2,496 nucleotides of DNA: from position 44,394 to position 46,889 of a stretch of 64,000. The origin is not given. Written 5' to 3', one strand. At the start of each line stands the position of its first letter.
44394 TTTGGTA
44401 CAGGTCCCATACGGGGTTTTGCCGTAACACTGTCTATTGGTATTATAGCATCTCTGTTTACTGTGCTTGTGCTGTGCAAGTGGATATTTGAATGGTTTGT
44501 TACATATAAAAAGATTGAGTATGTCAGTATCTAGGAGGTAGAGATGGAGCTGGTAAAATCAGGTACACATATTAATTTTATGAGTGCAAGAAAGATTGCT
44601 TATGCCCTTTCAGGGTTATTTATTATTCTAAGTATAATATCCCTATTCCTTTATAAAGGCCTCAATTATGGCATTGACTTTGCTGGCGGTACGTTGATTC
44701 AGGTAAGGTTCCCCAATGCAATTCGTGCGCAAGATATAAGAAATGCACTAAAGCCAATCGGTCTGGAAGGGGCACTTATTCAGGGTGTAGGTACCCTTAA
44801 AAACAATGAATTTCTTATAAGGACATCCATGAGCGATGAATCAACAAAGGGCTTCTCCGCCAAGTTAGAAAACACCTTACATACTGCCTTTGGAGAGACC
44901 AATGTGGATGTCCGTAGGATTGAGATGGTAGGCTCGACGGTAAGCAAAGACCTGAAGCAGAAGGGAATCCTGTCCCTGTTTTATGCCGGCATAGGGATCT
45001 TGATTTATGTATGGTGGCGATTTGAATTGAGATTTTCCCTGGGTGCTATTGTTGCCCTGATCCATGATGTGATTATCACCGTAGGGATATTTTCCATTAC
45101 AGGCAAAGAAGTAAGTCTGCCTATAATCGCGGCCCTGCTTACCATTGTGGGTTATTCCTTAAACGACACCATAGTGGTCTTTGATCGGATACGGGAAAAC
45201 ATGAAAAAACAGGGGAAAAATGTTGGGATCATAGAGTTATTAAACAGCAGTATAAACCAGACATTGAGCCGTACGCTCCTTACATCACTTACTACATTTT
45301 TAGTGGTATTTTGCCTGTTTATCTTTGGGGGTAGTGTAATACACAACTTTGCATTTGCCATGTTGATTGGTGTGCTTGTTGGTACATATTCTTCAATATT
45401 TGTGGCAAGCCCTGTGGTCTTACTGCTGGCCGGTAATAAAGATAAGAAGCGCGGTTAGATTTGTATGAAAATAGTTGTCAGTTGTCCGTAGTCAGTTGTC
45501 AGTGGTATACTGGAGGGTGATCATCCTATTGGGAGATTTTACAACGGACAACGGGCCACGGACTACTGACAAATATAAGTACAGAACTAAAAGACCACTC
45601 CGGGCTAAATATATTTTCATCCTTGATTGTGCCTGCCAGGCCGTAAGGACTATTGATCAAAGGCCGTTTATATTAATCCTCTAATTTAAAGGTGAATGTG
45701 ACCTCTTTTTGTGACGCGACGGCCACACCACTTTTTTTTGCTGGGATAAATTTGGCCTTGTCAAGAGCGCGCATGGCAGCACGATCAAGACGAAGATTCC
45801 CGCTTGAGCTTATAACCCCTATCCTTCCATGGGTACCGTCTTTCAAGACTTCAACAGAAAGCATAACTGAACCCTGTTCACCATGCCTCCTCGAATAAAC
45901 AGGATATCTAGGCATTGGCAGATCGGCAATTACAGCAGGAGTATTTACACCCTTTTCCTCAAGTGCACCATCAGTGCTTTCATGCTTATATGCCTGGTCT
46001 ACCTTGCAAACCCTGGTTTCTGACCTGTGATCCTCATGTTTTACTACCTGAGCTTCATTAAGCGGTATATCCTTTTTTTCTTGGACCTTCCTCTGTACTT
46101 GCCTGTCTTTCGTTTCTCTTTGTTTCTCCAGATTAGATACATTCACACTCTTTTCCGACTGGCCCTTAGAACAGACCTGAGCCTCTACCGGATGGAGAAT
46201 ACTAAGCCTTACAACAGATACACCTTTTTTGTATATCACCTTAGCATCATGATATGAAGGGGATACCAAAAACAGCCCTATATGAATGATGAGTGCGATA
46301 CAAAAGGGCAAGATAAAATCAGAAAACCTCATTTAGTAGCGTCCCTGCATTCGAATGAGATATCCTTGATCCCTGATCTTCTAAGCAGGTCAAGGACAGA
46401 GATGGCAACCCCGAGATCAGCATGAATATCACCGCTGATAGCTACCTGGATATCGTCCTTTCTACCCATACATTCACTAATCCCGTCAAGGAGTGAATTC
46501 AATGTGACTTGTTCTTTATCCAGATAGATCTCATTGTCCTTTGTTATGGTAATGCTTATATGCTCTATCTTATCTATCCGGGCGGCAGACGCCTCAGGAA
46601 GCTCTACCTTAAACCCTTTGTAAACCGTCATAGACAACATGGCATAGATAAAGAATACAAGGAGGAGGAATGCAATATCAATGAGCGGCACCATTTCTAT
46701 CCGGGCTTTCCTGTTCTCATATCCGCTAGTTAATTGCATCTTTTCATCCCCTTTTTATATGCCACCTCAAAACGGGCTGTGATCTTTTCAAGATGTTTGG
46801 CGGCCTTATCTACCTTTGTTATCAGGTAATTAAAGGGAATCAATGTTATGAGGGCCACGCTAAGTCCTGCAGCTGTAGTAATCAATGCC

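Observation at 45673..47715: Cobalamin riboswitch with terminator platform controlling a stand-alone exbB-exbD-tonB operon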

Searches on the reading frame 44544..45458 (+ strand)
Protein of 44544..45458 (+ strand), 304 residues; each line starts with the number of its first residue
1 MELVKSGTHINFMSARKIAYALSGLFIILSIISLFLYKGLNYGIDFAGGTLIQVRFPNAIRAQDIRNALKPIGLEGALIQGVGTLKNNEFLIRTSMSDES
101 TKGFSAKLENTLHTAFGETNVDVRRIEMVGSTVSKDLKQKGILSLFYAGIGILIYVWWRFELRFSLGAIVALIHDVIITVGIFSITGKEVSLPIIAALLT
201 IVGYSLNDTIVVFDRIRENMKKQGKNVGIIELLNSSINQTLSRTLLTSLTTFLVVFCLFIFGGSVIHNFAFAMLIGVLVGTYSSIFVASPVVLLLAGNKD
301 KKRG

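Call 4: search_protein_families(library=pfam, proteins=[window:44544-45458:+])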
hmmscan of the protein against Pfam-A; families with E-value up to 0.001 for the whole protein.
window:44544-45458:+ (304 aa): 2 families
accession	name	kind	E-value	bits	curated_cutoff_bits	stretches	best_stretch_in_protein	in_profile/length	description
PF02355.23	SecD_SecF_C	-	1.4e-68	230.5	20.5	1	117-295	10-186/189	Protein export membrane protein SecD/SecF, C-terminal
PF07549.19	Sec_GG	-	3.2e-08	33.3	20.3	1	38-56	6-24/28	SecD/SecF GG Motif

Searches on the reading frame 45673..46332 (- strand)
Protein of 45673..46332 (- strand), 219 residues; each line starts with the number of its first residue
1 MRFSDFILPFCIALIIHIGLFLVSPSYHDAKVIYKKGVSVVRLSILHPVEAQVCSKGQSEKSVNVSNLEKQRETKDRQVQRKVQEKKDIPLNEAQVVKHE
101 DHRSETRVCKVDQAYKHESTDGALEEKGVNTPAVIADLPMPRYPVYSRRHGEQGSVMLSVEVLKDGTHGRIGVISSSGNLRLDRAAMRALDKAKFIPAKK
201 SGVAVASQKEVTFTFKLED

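Call 4: search_protein_families(library=pfam, proteins=[window:45673-46332:-])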
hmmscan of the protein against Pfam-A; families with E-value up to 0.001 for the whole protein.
window:45673-46332:- (219 aa): 2 families
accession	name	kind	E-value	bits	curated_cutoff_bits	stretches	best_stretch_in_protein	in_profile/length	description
PF03544.19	TonB_C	-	5.3e-18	65.7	24.6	1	141-217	3-79/79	Gram-negative bacterial TonB protein C-terminal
PF13103.11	TonB_2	-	8.4e-08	32.7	22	1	152-215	24-85/85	TonB C terminal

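Call 5: search_protein_families(library=ncbifam, proteins=[window:45673-46332:-])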
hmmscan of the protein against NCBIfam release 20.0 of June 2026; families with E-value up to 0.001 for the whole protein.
window:45673-46332:- (219 aa): 3 families
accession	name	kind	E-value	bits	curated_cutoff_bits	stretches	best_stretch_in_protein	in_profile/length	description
TIGR01352.1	tonB_Cterm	subfamily_domain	7.5e-17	61.4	27.1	1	141-217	1-75/76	TonB family protein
TIGR02794.1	tolA_full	equivalog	1.7e-10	40.7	59.45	1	155-216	302-361/362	cell envelope integrity protein TolA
NF038079.1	TonB_sider_MxcH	equivalog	1.1e-07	30.4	925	1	140-218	9-86/792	TonB-dependent siderophore myxochelin receptor MxcH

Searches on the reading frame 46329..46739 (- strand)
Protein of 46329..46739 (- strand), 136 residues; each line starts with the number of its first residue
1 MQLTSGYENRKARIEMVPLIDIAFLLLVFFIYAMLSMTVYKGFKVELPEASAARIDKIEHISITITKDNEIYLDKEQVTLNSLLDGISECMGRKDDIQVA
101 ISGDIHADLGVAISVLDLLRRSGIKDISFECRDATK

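Call 4: search_protein_families(library=pfam, proteins=[window:46329-46739:-])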
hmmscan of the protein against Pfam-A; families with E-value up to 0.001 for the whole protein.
window:46329-46739:- (136 aa): 1 family
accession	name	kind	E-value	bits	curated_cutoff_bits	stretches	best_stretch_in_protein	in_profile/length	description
PF02472.21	ExbD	-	1.8e-24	86.7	25.4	1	11-132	5-126/128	Biopolymer transport protein ExbD/TolR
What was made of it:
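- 46329..46739 (-): exbD (136 aa). PF02472, 86.7 bits (call 4).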

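Call 5: search_protein_families(library=ncbifam, proteins=[window:46329-46739:-])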
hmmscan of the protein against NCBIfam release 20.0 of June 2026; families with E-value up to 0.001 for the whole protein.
window:46329-46739:- (136 aa): 5 families
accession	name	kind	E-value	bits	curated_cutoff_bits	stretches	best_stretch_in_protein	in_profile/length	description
TIGR02801.1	tolR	equivalog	5.4e-17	62.6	127.3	1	11-129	2-126/129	protein TolR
TIGR02804.1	ExbD_2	equivalog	1e-12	48.5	123.45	1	14-127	4-115/121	TonB system transport protein ExbD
NF008429.0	PRK11267.1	equivalog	8.1e-11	42.1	216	1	12-129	16-132/141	TonB system transport protein ExbD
TIGR02803.1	ExbD_1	equivalog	1.3e-09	38.2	152.95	1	14-128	4-117/122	TonB system transport protein ExbD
NF008248.0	PRK11024.1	equivalog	7.2e-05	22.9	162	1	8-127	10-135/142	colicin uptake protein TolR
